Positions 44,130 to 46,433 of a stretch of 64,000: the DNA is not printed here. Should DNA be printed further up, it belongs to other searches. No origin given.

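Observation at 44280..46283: Lon protease with a receiver domain inserted between the Lon linker helix and the AAA+ module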

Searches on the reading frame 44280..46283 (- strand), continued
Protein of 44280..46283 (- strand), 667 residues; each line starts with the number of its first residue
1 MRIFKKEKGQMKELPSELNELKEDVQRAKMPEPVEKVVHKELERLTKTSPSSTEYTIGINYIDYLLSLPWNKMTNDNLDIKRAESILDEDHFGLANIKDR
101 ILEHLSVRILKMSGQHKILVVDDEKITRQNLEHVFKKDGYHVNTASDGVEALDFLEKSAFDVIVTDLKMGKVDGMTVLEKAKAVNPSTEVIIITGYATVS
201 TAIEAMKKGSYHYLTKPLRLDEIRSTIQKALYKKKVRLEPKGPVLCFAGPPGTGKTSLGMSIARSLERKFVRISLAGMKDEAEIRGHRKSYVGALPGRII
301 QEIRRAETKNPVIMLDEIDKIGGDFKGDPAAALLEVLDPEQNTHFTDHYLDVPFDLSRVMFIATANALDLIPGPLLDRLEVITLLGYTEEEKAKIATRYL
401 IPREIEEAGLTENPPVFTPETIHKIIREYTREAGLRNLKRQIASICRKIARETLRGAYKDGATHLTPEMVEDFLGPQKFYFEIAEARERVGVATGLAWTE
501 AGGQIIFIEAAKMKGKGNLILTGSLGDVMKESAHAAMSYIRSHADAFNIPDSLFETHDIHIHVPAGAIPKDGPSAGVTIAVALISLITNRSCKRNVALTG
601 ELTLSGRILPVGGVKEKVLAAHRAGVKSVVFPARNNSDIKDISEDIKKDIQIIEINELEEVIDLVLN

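Call 74: predict_structure(alignment_id=A3)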
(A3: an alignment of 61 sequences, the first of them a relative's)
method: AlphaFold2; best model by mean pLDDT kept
length: 667 residues; sequences in the alignment: 61
mean_pLDDT: 79.2   pTM: 0.70
mean pLDDT of the five models: 79.2, 77.3, 77.1, 76.9, 75.5
residues with pLDDT >= 90: 93; 70-90: 448; 50-70: 98; < 50: 28
segments of 3 or more residues with pLDDT < 50: 1-14, 236-240, 565-567, 569-572
pLDDT, mean of each block of 10 residues (from residue 1): 36 60 82 85 84 83 88 78 89 86 79 76 86 84 87 83 79 73 77 67 61 74 77 52 79 88 90 78 62 74 89 88 60 72 69 80 84 82 83 91 92 88 85 82 92 74 78 74 65 80 79 88 73 87 83 85 60 73 91 88 87 80 83 86 80 90 88
secondary structure, 60 per line:
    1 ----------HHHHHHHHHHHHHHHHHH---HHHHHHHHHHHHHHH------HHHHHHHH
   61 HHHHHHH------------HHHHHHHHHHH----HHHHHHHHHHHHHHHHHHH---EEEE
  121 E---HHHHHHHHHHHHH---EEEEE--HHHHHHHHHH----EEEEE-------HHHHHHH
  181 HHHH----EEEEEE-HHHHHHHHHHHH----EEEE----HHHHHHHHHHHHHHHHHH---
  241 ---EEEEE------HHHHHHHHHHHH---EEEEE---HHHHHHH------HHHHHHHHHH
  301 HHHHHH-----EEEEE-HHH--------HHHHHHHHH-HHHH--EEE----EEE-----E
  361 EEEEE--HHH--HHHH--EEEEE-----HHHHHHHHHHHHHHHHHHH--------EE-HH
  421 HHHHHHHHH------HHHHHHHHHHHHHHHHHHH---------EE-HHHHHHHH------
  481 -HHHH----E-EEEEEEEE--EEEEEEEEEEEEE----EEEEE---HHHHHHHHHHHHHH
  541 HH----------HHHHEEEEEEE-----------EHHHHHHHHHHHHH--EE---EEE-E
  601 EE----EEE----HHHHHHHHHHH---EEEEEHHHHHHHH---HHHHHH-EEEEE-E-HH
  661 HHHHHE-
elements in order: H11-28 H32-46 H53-67 H80-90 H95-113 E117-121 H125-137 E141-145 H148-157 E162-166 H174-184 E189-194 H196-207 E212-215 H220-237 E244-248 H255-266 E270-274 H278-284 H291-306 E312-316 H329-337 H339-342 E345-347 E352-354 E360-365 H373-376 E379-383 H389-407 H419-429 H436-454 H467-474 H482-485 E492-499 E502-514 E519-523 H527-542 H553-556 E557-563 H576-588 E596-598 E600-602 E607-609 H614-624 E628-632 H633-640 H644-649 E651-655 H659-665
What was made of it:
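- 45948..46283 (-): Residues 1-112: retained LonA helical region (three-helix bundle plus the DHFGL..ILEHLSV helix that precedes beta1). Helices 11-28, 32-46, 53-67, 80-90, 95-113 in the model (call 74).
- On Two-component response regulator (receiver domain): (beta-alpha)5 topology in the model at pLDDT about 75-87 (call 74).
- Checked: The AF2 model shows H11-28, H32-46, H53-67, H80-90 and H95-113 (call 74).
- Tried and rejected: The two-clade alignment gave pLDDT 79 and pTM 0.70 (call 74).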

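Call 76: fold_search(model_id=the predicted structure, library=pdb)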
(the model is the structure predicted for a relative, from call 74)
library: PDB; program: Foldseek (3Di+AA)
matches with E <= 10: 1955; with E <= 0.001: 1279
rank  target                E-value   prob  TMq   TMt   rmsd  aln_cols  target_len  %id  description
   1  4ypl_A                2.0e-55  1.00  0.53  0.63   8.8       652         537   38  Crystal structure of a hexameric LonA protease bound to three ADPs (released 2016-03-16)
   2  6on2_D                5.6e-54  1.00  0.66  0.83   4.7       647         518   38  Lon Protease from Yersinia pestis with Y2853 substrate (released 2019-05-01)
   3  6on2_A                7.8e-54  1.00  0.52  0.64   8.8       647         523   38  Lon Protease from Yersinia pestis with Y2853 substrate (released 2019-05-01)
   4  7fd4_A                3.0e-53  1.00  0.52  0.46   8.8       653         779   39  A complete three-dimensional structure of the Lon protease translocating a protein substrate (conformation 1) (released 2021-11-03)
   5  4ypl_F                3.5e-53  1.00  0.71  0.87   5.4       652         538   38  Crystal structure of a hexameric LonA protease bound to three ADPs (released 2016-03-16)
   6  6u5z_A                5.5e-53  1.00  0.69  0.85   5.2       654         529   39  Cryo-EM structure of E. coli LonA S679A (released 2020-02-26)
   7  6on2_B                5.5e-53  1.00  0.57  0.69   7.7       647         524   38  Lon Protease from Yersinia pestis with Y2853 substrate (released 2019-05-01)
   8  7p6u_A                2.5e-52  1.00  0.56  0.50   8.0       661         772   42  Lon protease from Thermus Thermophilus (released 2021-10-27)
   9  6wqh_A                3.1e-52  1.00  0.54  0.64   8.3       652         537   39  Molecular basis for the ATPase-powered substrate translocation by the Lon AAA+ protease (released 2021-06-09)
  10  7yuh_A                4.5e-52  1.00  0.73  0.90   3.4       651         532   39  MtaLon-Apo for the spiral oligomers of trimer (released 2023-10-25)
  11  6wqh_C                5.4e-52  1.00  0.63  0.75   6.6       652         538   39  Molecular basis for the ATPase-powered substrate translocation by the Lon AAA+ protease (released 2021-06-09)
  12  4ypl_C                1.2e-51  1.00  0.50  0.60   9.3       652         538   39  Crystal structure of a hexameric LonA protease bound to three ADPs (released 2016-03-16)
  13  7p09_D                2.2e-51  1.00  0.66  0.81   4.8       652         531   37  Human mitochondrial Lon protease with substrate in the ATPase domain (released 2021-08-11)
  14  7ypk_B                2.6e-51  1.00  0.68  0.59   5.4       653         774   38  Close-ring hexamer of the substrate-bound Lon protease with an S678A mutation (released 2023-10-25)
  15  9cc3_E                2.6e-51  1.00  0.67  0.78   4.2       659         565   36  Human Mitochondrial LONP1 Stall State + casein (released 2024-08-07)
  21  7p6u_C                1.1e-50  1.00  0.62  0.54   6.4       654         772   42  Lon protease from Thermus Thermophilus (released 2021-10-27)
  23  3m6a_A                1.4e-50  1.00  0.67  0.89   3.5       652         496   39  Crystal structure of Bacillus subtilis Lon C-terminal domain (released 2010-06-30)
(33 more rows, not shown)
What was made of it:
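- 44280..46283 (-): Lon-REC gene: 667-aa N-domain-less LonA with an inserted receiver domain. AF2 model superimposes on N-truncated LonA chains, TMt up to 0.90 (calls 74, 76).
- Fold: ΔN-LonA plus a canonical (beta-alpha)5 REC with a 3-residue N-side linker and a low-confidence C-side hinge at 236-240 (calls 74, 76).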
